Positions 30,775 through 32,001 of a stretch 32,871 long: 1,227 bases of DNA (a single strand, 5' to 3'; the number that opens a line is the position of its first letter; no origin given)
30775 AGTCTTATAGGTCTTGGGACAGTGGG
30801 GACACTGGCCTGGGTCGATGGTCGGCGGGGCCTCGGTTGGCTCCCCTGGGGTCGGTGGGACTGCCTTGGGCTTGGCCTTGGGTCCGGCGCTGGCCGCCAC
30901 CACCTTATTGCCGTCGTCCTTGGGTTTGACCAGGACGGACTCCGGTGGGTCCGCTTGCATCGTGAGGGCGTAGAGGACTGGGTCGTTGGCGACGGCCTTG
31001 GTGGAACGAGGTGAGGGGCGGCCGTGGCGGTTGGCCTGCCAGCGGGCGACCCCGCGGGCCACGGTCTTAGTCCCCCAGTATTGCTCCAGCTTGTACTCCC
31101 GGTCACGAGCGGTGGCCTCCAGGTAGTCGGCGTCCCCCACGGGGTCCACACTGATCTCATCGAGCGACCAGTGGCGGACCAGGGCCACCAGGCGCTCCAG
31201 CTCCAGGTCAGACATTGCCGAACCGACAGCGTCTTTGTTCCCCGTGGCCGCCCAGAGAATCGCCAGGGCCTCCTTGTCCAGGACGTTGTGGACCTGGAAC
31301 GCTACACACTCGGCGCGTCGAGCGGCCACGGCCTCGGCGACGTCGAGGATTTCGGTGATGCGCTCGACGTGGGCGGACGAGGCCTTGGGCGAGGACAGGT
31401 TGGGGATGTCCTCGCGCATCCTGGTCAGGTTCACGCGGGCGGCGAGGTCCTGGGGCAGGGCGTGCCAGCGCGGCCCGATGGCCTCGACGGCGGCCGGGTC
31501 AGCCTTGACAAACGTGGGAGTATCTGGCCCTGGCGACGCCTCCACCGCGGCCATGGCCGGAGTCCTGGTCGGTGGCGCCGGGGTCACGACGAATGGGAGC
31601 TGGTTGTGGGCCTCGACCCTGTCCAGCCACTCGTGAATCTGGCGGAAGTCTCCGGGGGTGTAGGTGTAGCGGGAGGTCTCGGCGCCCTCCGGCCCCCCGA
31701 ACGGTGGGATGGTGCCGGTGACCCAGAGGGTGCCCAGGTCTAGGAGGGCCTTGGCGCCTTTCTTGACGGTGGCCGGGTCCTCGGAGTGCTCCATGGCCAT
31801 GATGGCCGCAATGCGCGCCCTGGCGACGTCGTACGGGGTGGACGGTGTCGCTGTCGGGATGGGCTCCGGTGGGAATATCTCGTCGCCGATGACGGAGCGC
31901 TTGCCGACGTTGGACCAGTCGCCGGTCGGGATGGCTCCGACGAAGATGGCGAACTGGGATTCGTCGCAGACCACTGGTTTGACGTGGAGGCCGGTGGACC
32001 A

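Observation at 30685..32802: PD-(D/E)XK nuclease fused through a ~350-aa extension to a canonical eukaryote-style C2H2 zinc finger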

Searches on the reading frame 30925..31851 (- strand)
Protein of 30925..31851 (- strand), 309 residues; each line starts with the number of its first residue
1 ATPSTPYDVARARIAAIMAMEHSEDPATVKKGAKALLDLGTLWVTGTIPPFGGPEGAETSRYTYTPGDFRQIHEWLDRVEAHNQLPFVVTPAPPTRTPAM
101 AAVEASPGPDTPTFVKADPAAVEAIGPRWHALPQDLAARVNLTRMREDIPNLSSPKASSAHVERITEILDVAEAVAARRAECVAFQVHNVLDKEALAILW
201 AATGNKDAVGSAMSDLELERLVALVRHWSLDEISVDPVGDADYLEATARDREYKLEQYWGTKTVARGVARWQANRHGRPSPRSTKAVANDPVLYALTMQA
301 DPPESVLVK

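Call 36: search_solved_structures(query=A2, max_evalue=10, show_alignments=3)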
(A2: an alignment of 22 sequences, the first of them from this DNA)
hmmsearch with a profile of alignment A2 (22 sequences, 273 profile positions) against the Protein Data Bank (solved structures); distinct sequences matched with E-value up to 10: 6.
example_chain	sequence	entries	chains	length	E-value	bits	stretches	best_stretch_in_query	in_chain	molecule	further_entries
6hiv_Ck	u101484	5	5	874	0.064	16.1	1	103-192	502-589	mS35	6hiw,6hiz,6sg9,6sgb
7pua_Ck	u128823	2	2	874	0.064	16.1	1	103-192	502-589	mS35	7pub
9hny_Ck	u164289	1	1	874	0.064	16.1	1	103-192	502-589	mS35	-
4v6w_CH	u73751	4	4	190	0.5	13.2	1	8-64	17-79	60S ribosomal protein L9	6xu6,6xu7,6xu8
6tmg_b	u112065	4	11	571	0.68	12.7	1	111-196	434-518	subunit b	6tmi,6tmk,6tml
4ja0_A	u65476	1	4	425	1.2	11.9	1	31-109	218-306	Phosphoribosylaminoimidazole carboxylase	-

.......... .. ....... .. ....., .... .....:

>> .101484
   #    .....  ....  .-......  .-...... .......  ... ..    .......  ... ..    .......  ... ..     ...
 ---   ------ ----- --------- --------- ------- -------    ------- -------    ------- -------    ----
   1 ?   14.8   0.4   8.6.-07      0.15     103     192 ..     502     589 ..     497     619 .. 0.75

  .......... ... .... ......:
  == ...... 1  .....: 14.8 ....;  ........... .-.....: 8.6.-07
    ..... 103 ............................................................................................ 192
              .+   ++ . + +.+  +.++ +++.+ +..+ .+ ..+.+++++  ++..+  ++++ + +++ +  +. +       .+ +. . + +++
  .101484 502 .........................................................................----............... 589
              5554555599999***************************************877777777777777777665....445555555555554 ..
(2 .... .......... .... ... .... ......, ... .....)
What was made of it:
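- Tried and rejected: The PDB profile search gave nothing significant (call 36).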

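Call 37: search_protein_families(library=pfam, alignment_id=A2, max_evalue=0.1)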
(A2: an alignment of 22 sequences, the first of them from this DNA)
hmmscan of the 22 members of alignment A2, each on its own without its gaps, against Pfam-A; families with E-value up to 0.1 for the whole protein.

A. member 1, seq(309 aa): 1 family
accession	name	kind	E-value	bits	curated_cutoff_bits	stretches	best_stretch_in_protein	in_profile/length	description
PF21036.3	EryCIII-like_N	-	0.0089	16.2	27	1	200-288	68-156/216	Erythromycin biosynthesis protein CIII-like, N-terminal domain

B. families by the number of members that match (of 22 scanned): 5 families
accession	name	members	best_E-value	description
PF02873.21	MurB_C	1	0.00098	UDP-N-acetylenolpyruvoylglucosamine reductase, C-terminal domain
PF21036.3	EryCIII-like_N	1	0.0089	Erythromycin biosynthesis protein CIII-like, N-terminal domain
PF13411.12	MerR_1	1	0.015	MerR HTH family regulatory protein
PF03142.21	Chitin_synth_2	1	0.048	Chitin synthase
PF11692.13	DUF3289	1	0.096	Protein of unknown function (DUF3289)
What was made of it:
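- Tried and rejected: Pfam on 22 members gave only scattered single hits (call 37).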

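Call 38: find_homologous_proteins(query=A2, max_evalue=0.001)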
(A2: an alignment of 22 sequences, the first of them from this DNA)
Query A2 (22 sequences) (309 aa, profile of the alignment): 4 proteins with E <= 0.001 among 8000 candidates.
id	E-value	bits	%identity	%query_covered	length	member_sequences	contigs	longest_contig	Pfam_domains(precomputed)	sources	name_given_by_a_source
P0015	9.4e-73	263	24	75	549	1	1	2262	-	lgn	-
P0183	1.4e-69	253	26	95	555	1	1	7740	-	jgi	jgi:hypothetical protein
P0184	2.0e-62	229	24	77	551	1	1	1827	-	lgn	-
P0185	2.2e-10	59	38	8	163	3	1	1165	-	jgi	jgi:hypothetical protein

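Call 64: predict_structure(alignment_id=A2)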
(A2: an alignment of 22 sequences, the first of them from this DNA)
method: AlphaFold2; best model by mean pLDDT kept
length: 309 residues; sequences in the alignment: 22
mean_pLDDT: 84.5   pTM: 0.60
mean pLDDT of the five models: 84.5, 84.0, 82.9, 82.3, 81.4
residues with pLDDT >= 90: 171; 70-90: 84; 50-70: 43; < 50: 11
segments of 3 or more residues with pLDDT < 50: 52-60
pLDDT, mean of each block of 10 residues (from residue 1): 74 93 96 95 78 45 77 93 82 56 56 86 97 94 94 95 97 92 81 71 73 87 90 73 86 96 96 95 97 95 77
secondary structure, 60 per line:
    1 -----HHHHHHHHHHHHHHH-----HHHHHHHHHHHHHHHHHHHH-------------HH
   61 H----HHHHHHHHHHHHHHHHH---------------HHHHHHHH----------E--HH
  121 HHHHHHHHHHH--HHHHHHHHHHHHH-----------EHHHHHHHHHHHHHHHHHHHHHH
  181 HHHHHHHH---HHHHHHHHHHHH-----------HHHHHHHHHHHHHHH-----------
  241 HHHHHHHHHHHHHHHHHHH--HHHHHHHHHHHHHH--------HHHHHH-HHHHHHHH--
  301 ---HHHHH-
elements in order: H6-20 H26-45 H66-82 H98-105 H119-131 H134-146 H159-188 H192-203 H215-229 H241-259 H262-275 H284-289 H291-298 H304-308
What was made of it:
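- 30955..31851 (-): Conserved all-alpha C-terminal module, aa 318-616. Motifs: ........-like, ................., R..ALPxDL, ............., and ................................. AF2 mean pLDDT is 84.5, with 14 helices (call 64).
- Confident all-alpha model, pLDDT 84.5 (call 64).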

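Call 69: fold_search(model_id=the predicted structure, library=pdb)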
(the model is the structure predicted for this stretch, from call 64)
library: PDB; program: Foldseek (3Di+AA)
matches with E <= 10: 2; with E <= 0.001: 0
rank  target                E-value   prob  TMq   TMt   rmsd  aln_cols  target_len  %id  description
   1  5gap_A                6.4e+00  0.02  0.13  0.05  20.0       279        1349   11  Body region of the U4/U6.U5 tri-snRNP (released 2016-01-27)
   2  9m9y                  9.5e+00  0.02  0.13  0.09  16.2       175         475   10  Cryo-EM structure of human OAT4 in apo state (released 2025-06-18)

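Call 70: fold_search(model_id=the predicted structure, library=viral)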
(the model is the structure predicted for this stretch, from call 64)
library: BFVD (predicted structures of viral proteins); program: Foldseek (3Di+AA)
matches with E <= 10: 38; with E <= 0.001: 0
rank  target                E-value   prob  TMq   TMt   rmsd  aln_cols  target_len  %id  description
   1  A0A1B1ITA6            1.6e+00  0.04  0.11  0.08  30.2       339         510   11  (no name in the UniProt tables at hand)
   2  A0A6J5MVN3            2.0e+00  0.15  0.19  0.14  21.9       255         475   16  PD-(D/E)XK nuclease superfamily [uncultured Caudovirales phage]
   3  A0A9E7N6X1            2.0e+00  0.06  0.14  0.05  25.8       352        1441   10  (no name in the UniProt tables at hand)
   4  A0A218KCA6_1          2.2e+00  0.14  0.15  0.05  21.6       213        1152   11  Putative tail tape measure protein [Bacillus phage PBC2]
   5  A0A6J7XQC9            2.4e+00  0.05  0.13  0.09  17.1       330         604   13  Uncharacterized protein [uncultured Caudovirales phage]
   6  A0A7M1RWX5            2.8e+00  0.04  0.13  0.08  25.8       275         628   12  Uncharacterized protein [uncultured phage cr118_1]
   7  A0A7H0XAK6            3.0e+00  0.05  0.14  0.12  17.4       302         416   15  (no name in the UniProt tables at hand)
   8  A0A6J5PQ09            3.3e+00  0.51  0.19  0.23  21.1       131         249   14  Uncharacterized protein [uncultured Caudovirales phage]
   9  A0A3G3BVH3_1          3.4e+00  0.06  0.15  0.05  25.9       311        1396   11  Tail tape measure protein [Bacillus phage vB_BcoS-136]
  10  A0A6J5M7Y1            3.6e+00  0.05  0.13  0.12  24.4       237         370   14  Uncharacterized protein [uncultured Caudovirales phage]
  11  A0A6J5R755            3.8e+00  0.08  0.14  0.19  15.3       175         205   15  Helix-turn-helix domain containing protein [uncultured Caudovirales phage]
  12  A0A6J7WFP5            3.8e+00  0.03  0.13  0.07  18.9       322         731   12  Bacteriophage lambda, GpH, tail tape measure, C-terminal [uncultured Caudovirales phage]
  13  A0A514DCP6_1          3.8e+00  0.02  0.10  0.04  23.8       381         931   10  RNA-dependent RNA polymerase [Picornavirales sp.]
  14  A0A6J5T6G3            4.7e+00  0.05  0.16  0.15  27.2       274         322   13  Uncharacterized protein [uncultured Caudovirales phage]
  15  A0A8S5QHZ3            5.6e+00  0.08  0.22  0.28  13.0       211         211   13  Tail tape measure (Fragment) [Siphoviridae sp. ctsi73]
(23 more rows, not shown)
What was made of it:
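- Tried and rejected: Foldseek against PDB and BFVD gave nothing below E=1 (calls 69, 70).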
